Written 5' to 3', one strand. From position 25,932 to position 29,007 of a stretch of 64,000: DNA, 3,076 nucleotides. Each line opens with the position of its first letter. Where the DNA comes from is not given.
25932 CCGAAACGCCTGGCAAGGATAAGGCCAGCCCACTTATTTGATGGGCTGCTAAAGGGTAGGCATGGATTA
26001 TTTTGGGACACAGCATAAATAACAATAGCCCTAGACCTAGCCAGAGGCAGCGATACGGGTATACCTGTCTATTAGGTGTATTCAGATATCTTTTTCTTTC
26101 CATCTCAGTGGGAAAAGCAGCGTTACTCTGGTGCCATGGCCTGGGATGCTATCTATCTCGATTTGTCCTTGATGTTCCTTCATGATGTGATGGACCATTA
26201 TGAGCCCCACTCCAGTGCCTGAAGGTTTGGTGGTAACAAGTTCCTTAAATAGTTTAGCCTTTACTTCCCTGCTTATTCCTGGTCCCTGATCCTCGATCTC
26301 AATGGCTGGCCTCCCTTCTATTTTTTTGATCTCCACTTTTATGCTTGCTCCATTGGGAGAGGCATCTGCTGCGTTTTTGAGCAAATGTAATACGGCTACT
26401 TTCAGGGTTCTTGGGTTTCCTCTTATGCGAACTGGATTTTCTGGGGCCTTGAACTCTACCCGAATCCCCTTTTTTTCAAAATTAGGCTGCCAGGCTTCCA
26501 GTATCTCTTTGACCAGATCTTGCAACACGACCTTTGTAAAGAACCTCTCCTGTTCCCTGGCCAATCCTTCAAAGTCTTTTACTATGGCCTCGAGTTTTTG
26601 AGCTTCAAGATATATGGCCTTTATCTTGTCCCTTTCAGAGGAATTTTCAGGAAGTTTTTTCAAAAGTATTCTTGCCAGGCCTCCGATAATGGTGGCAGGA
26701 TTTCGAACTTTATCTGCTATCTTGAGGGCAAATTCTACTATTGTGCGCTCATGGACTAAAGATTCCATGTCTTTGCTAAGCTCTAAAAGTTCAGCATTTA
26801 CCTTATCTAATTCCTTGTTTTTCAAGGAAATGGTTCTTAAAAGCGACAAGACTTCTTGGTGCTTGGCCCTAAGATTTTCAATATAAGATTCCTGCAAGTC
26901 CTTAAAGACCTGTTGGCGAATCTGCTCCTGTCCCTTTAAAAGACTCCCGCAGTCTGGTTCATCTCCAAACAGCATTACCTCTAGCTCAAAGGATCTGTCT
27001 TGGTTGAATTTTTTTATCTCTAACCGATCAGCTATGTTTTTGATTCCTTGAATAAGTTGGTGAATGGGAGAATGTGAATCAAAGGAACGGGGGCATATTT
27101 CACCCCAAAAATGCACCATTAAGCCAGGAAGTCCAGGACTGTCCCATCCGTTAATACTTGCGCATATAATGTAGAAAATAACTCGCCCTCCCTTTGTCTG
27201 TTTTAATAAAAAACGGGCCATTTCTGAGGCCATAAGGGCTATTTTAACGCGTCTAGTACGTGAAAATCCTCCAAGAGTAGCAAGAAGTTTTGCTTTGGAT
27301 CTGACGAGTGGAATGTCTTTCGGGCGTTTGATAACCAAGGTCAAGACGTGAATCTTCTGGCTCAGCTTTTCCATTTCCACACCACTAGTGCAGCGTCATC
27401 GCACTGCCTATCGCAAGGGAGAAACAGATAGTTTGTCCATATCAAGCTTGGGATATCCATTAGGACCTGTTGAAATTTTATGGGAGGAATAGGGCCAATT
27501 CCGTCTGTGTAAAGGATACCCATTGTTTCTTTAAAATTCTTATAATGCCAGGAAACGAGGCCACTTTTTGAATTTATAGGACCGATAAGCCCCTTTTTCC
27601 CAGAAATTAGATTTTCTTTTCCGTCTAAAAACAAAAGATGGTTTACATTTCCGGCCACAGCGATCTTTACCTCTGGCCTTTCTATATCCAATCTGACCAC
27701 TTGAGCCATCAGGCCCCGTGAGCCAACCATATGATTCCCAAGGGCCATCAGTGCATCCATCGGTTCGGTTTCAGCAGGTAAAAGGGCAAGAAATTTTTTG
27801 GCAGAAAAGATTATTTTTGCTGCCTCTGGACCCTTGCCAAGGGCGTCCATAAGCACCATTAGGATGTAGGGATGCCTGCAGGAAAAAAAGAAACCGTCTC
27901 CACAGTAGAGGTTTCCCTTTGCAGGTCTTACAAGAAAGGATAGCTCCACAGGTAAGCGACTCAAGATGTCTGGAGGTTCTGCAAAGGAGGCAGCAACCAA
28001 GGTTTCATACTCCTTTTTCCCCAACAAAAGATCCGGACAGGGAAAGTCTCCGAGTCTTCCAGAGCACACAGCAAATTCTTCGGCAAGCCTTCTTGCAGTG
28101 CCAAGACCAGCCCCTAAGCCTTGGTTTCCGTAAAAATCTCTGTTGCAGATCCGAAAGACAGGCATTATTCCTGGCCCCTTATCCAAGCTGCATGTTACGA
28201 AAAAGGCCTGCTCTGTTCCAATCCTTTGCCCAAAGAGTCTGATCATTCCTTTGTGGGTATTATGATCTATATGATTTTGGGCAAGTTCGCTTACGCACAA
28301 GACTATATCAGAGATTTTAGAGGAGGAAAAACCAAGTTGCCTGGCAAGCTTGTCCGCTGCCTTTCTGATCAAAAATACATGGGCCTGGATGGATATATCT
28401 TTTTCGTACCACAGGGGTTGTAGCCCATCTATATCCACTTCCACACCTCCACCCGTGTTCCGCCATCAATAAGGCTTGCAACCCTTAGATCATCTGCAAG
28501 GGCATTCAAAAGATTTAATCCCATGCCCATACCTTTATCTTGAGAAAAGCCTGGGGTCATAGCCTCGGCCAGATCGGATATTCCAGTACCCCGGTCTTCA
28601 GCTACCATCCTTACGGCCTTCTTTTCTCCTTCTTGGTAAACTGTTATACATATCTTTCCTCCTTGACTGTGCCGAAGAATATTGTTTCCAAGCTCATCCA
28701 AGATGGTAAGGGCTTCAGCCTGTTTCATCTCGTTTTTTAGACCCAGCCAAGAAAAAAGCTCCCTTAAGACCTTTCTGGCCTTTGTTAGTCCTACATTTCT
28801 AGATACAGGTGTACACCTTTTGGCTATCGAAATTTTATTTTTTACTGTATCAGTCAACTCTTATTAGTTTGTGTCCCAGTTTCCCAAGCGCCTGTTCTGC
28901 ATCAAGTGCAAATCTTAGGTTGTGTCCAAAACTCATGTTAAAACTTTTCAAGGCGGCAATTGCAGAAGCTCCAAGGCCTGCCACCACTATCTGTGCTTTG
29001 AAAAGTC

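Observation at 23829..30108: One operon links an RsbR/RsbS/RsbT stressosome-type module to a His-less kinase-like protein and YdbH/YdbL-type envelope proteins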

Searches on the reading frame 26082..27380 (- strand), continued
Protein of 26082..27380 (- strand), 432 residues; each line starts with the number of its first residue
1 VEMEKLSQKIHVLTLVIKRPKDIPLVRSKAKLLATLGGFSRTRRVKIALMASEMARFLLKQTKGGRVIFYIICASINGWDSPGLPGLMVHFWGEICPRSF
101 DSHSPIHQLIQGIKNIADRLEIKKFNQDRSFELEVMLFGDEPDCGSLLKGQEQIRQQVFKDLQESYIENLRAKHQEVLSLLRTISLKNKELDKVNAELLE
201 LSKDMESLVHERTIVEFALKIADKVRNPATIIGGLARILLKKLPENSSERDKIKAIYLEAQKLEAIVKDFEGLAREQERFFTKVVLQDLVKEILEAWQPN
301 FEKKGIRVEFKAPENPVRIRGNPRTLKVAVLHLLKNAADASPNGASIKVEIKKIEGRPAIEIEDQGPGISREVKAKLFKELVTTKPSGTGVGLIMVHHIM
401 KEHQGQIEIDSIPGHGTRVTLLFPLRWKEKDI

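Call 71: find_encoding_contigs(protein=P0319, flank=9000, max_places=2)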
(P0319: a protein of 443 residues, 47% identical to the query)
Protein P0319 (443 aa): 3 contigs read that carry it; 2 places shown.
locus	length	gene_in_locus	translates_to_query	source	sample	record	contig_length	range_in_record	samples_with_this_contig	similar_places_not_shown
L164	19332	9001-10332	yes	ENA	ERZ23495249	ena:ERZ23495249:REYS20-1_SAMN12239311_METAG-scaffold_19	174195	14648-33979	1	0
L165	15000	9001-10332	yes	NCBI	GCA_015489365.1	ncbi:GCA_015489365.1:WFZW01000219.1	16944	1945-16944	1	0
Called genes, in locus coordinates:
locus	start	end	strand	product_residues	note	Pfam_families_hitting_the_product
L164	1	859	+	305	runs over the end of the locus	PF02729:OTCace_N, PF00185:OTCace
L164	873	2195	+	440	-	PF01979:Amidohydro_1, PF12890:DHOase, PF07969:Amidohydro_3 (weak)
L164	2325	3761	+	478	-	PF00072:Response_reg, PF00158:Sigma54_activat, PF14532:Sigma54_activ_2, PF00004:AAA (faint), PF07728:AAA_5 (weak), PF25601:AAA_lid_14, PF02954:HTH_8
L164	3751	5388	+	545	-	PF25323:6TM_PilS, PF00989:PAS, PF08448:PAS_4, PF13426:PAS_9, PF00512:HisKA, PF02518:HATPase_c, PF14501:HATPase_c_5 (weak)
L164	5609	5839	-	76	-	-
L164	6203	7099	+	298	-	PF00989:PAS, PF08448:PAS_4, PF13426:PAS_9, PF01740:STAS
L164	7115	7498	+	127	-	PF01740:STAS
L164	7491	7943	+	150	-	PF13581:HATPase_c_2, PF02518:HATPase_c (weak)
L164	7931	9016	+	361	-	PF13581:HATPase_c_2 (weak), PF07228:SpoIIE (weak)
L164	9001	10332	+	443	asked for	PF00512:HisKA (faint), PF13581:HATPase_c_2 (weak), PF02518:HATPase_c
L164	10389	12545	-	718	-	PF01136:Peptidase_U32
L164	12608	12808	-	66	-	-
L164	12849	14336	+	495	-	PF01225:Mur_ligase, PF08245:Mur_ligase_M, PF02875:Mur_ligase_C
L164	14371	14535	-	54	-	-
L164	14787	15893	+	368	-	PF01702:TGT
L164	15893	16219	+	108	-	PF02699:YajC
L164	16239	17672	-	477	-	PF10396:TrmE_N, PF12631:MnmE_helical, PF01926:MMR_HSR1, PF02421:FeoB_N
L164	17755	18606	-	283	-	PF14804:Jag_N, PF13083:KH_KhpA-B, PF01424:R3H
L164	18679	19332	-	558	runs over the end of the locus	PF14849:YidC_periplas, PF02096:60KD_IMP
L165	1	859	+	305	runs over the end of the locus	PF02729:OTCace_N, PF00185:OTCace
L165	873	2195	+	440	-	PF01979:Amidohydro_1, PF12890:DHOase, PF07969:Amidohydro_3 (weak)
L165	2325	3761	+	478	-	PF00072:Response_reg, PF00158:Sigma54_activat, PF14532:Sigma54_activ_2, PF00004:AAA (faint), PF07728:AAA_5 (weak), PF25601:AAA_lid_14, PF02954:HTH_8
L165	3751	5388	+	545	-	PF25323:6TM_PilS, PF00989:PAS, PF08448:PAS_4, PF13426:PAS_9, PF00512:HisKA, PF02518:HATPase_c, PF14501:HATPase_c_5 (weak)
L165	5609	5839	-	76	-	-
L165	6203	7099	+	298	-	PF00989:PAS, PF08448:PAS_4, PF13426:PAS_9, PF01740:STAS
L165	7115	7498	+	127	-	PF01740:STAS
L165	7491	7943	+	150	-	PF13581:HATPase_c_2, PF02518:HATPase_c (weak)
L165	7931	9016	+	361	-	PF13581:HATPase_c_2 (weak), PF07228:SpoIIE (weak)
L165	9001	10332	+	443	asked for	PF00512:HisKA (faint), PF13581:HATPase_c_2 (weak), PF02518:HATPase_c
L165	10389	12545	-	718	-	PF01136:Peptidase_U32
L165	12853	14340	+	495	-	PF01225:Mur_ligase, PF08245:Mur_ligase_M, PF02875:Mur_ligase_C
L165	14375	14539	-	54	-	-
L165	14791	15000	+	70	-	?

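Call 74: search_protein_families(library=pfam, proteins=[L097:3453-5228:+, L097:665-1975:+], max_evalue=0.0001)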
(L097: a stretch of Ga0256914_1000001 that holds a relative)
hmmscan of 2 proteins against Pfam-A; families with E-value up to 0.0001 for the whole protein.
L097:3453-5228:+ (591 aa): 7 families
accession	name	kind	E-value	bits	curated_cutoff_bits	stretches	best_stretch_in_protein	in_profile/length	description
PF02518.31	HATPase_c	-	3.4e-30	105.2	26.4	1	445-550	2-110/111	Histidine kinase-, DNA gyrase B-, and HSP90-like ATPase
PF00512.31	HisKA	-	6.4e-15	55.4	26.9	1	338-403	2-66/66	His Kinase A (phospho-acceptor) domain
PF25323.1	6TM_PilS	-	1.5e-12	48.1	27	1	28-195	5-184/189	PilS-like transmembrane domain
PF08448.16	PAS_4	-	2.8e-08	34.4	23.1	1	220-321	3-107/110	PAS fold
PF13426.13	PAS_9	-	3.2e-08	34.2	27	1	224-321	3-103/103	PAS domain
PF13596.12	PAS_10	-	2e-06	28.8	22.1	1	217-320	4-106/106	PAS domain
PF00989.32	PAS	-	1.1e-05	25.8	22.6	1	215-319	4-113/113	PAS fold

L097:665-1975:+ (436 aa): 3 families
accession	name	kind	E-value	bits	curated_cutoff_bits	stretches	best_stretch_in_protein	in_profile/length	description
PF01979.26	Amidohydro_1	-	2.8e-27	96.3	25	1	62-398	3-323/345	Amidohydrolase family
PF12890.13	DHOase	-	1.6e-11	44.9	21.2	1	59-247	2-142/142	Dihydro-orotase-like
PF07969.17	Amidohydro_3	-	1.4e-05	25.2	29.7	0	53-87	2-36/472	Amidohydrolase family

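Call 82: predict_structure(alignment_id=A5)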
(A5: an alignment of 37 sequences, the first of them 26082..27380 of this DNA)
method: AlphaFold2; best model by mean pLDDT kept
length: 432 residues; sequences in the alignment: 37
mean_pLDDT: 79.4   pTM: 0.49
mean pLDDT of the five models: 79.4, 78.9, 76.7, 76.0, 74.9
residues with pLDDT >= 90: 109; 70-90: 226; 50-70: 81; < 50: 16
segments of 3 or more residues with pLDDT < 50: 1-3, 381-388, 430-432
pLDDT, mean of each block of 10 residues (from residue 1): 62 89 92 89 93 93 90 69 81 75 74 88 67 88 78 76 74 77 75 63 57 57 70 85 86 85 75 63 90 90 91 91 87 87 92 93 88 67 47 74 87 88 79 36
secondary structure, 60 per line:
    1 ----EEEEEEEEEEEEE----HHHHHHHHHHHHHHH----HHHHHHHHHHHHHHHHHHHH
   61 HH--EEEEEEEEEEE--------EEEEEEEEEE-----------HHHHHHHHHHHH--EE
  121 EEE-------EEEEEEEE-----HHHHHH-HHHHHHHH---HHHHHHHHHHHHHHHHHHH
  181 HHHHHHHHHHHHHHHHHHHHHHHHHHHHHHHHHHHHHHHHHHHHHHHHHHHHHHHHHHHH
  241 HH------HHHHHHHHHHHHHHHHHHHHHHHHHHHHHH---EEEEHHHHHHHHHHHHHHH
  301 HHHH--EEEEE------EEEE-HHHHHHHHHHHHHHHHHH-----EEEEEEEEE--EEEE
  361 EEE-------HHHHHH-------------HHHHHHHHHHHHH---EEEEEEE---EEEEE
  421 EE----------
elements in order: E5-17 H22-36 H41-62 E65-75 E84-93 H105-116 E119-123 E131-138 H144-149 H151-158 H162-242 H249-278 E282-285 H286-304 E307-311 E318-321 H323-340 E346-354 E357-363 H371-376 H390-402 E406-412 E416-422

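Call 84: fold_search(model_id=the predicted structure, library=pdb)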
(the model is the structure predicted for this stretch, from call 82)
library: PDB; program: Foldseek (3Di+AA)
matches with E <= 10: 623; with E <= 0.001: 351
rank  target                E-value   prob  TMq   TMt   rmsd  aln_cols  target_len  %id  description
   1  9jfj_B                8.0e-15  1.00  0.32  0.60   8.1       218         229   27  Crystal structure of the cytoplasmic domain of ZraS in ADP-bound form (released 2025-03-26)
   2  9jfj_A                1.0e-14  1.00  0.33  0.60  19.0       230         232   26  Crystal structure of the cytoplasmic domain of ZraS in ADP-bound form (released 2025-03-26)
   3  9jfj_D                2.2e-14  1.00  0.32  0.58   8.1       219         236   26  Crystal structure of the cytoplasmic domain of ZraS in ADP-bound form (released 2025-03-26)
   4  9a5d_A                6.3e-14  1.00  0.33  0.23  24.7       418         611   13  Integrative model of WALK-YYCH by crosslinking MS and deep learning (released 2024-09-18)
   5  4q20_B                7.4e-14  1.00  0.31  0.59  20.2       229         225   20  Crystal structure of a C-terminal part of tyrosine kinase (DivL) from Caulobacter crescentus CB15 at 2.50 A resolution (released 2014-04-23)
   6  6rgy_B                2.6e-13  1.00  0.32  0.57  17.6       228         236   25  Revisiting pH-gated conformational switch. Complex HK853-RR468 pH 7.5 (released 2020-02-19)
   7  9jfj_C                3.2e-13  1.00  0.33  0.60  19.6       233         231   25  Crystal structure of the cytoplasmic domain of ZraS in ADP-bound form (released 2025-03-26)
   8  6rh0_B                3.6e-13  1.00  0.32  0.58  17.8       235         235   25  Revisiting pH-gated conformational switch. Complex HK853-RR468 pH 5.5 (released 2020-02-19)
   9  4jas_A                4.2e-13  1.00  0.31  0.55  16.8       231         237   26  Structural basis of a rationally rewired protein-protein interface (HK853mutant A268V, A271G, T275M, V294T and D297E a (released 2013-09-04)
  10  6rh7_A                4.7e-13  1.00  0.32  0.56  17.6       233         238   25  Revisiting pH-gated conformational switch. Complex HK853 mutant H260A -RR468 mutant D53A pH 7.5 (released 2020-02-19)
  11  4jav_A                4.7e-13  1.00  0.31  0.54  14.2       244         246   25  Structural basis of a rationally rewired protein-protein interface (HK853wt and RR468mutant V13P, L14I, I17M and N21V) (released 2013-09-04)
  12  7zp0_A                4.9e-13  1.00  0.30  0.58  16.6       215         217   23  Crystal structure of CusS histidine kinase catalytic core from Escherichia coli (released 2022-08-31)
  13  6rh7_B                5.8e-13  1.00  0.31  0.56  17.6       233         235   25  Revisiting pH-gated conformational switch. Complex HK853 mutant H260A -RR468 mutant D53A pH 7.5 (released 2020-02-19)
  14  6azr_A                6.1e-13  1.00  0.31  0.56  17.5       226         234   22  Crystal structure of the T264A HK853cp-BeF3-RR468 complex (released 2017-12-27)
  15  4q20_A                6.8e-13  1.00  0.32  0.59  20.9       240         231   23  Crystal structure of a C-terminal part of tyrosine kinase (DivL) from Caulobacter crescentus CB15 at 2.50 A resolution (released 2014-04-23)
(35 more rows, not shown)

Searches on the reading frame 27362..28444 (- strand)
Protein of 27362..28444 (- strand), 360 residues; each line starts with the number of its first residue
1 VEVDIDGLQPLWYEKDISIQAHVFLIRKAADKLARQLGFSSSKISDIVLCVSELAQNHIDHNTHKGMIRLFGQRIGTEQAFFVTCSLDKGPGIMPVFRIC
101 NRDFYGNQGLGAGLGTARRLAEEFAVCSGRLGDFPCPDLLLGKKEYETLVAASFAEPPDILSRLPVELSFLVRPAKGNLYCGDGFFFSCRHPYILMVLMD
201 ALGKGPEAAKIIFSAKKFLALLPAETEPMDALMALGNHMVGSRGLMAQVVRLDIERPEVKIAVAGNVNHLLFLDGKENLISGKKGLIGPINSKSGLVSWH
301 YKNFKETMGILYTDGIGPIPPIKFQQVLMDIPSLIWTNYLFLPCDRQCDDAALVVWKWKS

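Call 3: search_protein_families(library=pfam, proteins=[window:27362-28444:-], max_evalue=0.01)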
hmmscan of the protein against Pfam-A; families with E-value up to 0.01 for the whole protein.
window:27362-28444:- (360 aa): 2 families
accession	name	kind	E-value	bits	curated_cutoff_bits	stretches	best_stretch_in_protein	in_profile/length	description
PF13581.12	HATPase_c_2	-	1.9e-07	31.5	27.4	1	21-126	6-114/127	Histidine kinase-like ATPase domain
PF07228.17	SpoIIE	-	4.4e-05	23.9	25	1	194-316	5-133/192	Stage II sporulation protein E (SpoIIE)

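Call 4: search_protein_families(library=ncbifam, proteins=[window:27362-28444:-], max_evalue=0.01)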
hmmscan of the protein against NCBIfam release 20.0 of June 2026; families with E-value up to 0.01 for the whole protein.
window:27362-28444:- (360 aa): 1 family
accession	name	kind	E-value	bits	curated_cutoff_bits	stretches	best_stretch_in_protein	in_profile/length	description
NF041045.1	RsbA_anti_sig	subfamily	8.8e-05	21.9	210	1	21-70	189-238/303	anti-sigma factor RsbA family regulatory protein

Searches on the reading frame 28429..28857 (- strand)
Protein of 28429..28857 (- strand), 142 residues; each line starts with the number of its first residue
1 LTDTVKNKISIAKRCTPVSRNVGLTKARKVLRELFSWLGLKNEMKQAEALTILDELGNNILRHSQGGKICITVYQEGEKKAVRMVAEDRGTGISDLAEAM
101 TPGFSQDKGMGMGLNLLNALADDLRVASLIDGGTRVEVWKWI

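Call 3: search_protein_families(library=pfam, proteins=[window:28429-28857:-], max_evalue=0.01)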
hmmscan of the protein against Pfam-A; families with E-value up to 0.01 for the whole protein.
window:28429-28857:- (142 aa): 2 families
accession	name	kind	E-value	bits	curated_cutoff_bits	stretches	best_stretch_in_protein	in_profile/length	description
PF02518.31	HATPase_c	-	2.4e-10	41.3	26.4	1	49-139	6-106/111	Histidine kinase-, DNA gyrase B-, and HSP90-like ATPase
PF13581.12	HATPase_c_2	-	1.6e-09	38.2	27.4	1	24-137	8-124/127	Histidine kinase-like ATPase domain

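Call 4: search_protein_families(library=ncbifam, proteins=[window:28429-28857:-], max_evalue=0.01)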
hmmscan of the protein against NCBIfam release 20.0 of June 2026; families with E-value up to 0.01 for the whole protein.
window:28429-28857:- (142 aa): 10 families
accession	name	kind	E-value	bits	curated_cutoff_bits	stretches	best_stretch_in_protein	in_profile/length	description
TIGR01925.2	spIIAB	equivalog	6.2e-14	52.1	135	1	51-140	40-134/137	anti-sigma F factor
NF041045.1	RsbA_anti_sig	subfamily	8e-07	28.6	210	1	21-138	188-300/303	anti-sigma factor RsbA family regulatory protein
NF007896.0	PRK10600.1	equivalog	2.8e-05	23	578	1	50-138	500-581/598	nitrate/nitrite two-component system sensor histidine kinase NarX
NF008468.0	PRK11360.1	equivalog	0.001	17.5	646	1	60-138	519-604/616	two-component system sensor histidine kinase AtoS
NF040750.1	tetrathio_HK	equivalog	0.0011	17.6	750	1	49-118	453-526/555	tetrathionate respiration histidine kinase TtrS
NF008649.0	PRK11644.1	equivalog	0.0013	17.5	408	1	35-138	396-492/499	signal transduction histidine-protein kinase/phosphatase UhpB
NF007688.0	PRK10364.1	equivalog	0.0022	16.8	479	1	58-139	362-448/460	two-component system sensor histidine kinase ZraS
NF008184.0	PRK10935.1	equivalog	0.0029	16.3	553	1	45-138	468-555/565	nitrate/nitrite two-component system sensor histidine kinase NarQ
NF053867.1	SprKinKinDBac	equivalog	0.003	16.1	775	1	53-116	403-467/500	sporulation kinase KinD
NF052443.1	SensHisKinMctS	equivalog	0.0031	15.9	700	1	50-111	361-416/457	two-component system sensor histidine kinase MctS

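Call 43: search_solved_structures(query=window:28429-28857:-, max_evalue=0.001)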
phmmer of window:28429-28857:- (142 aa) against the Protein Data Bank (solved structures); distinct sequences matched with E-value up to 0.001: 4.
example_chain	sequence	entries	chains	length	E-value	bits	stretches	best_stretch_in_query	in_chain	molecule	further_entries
1til_A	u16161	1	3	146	0.00045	23.4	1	48-140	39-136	Anti-sigma F factor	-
1l0o_A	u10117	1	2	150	0.00049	23.3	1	48-140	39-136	Anti-sigma F factor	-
1th8_A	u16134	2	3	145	0.00063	23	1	48-138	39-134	Anti-sigma F factor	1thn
1tid_A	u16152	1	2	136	0.00063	22.9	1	48-137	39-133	Anti-sigma F factor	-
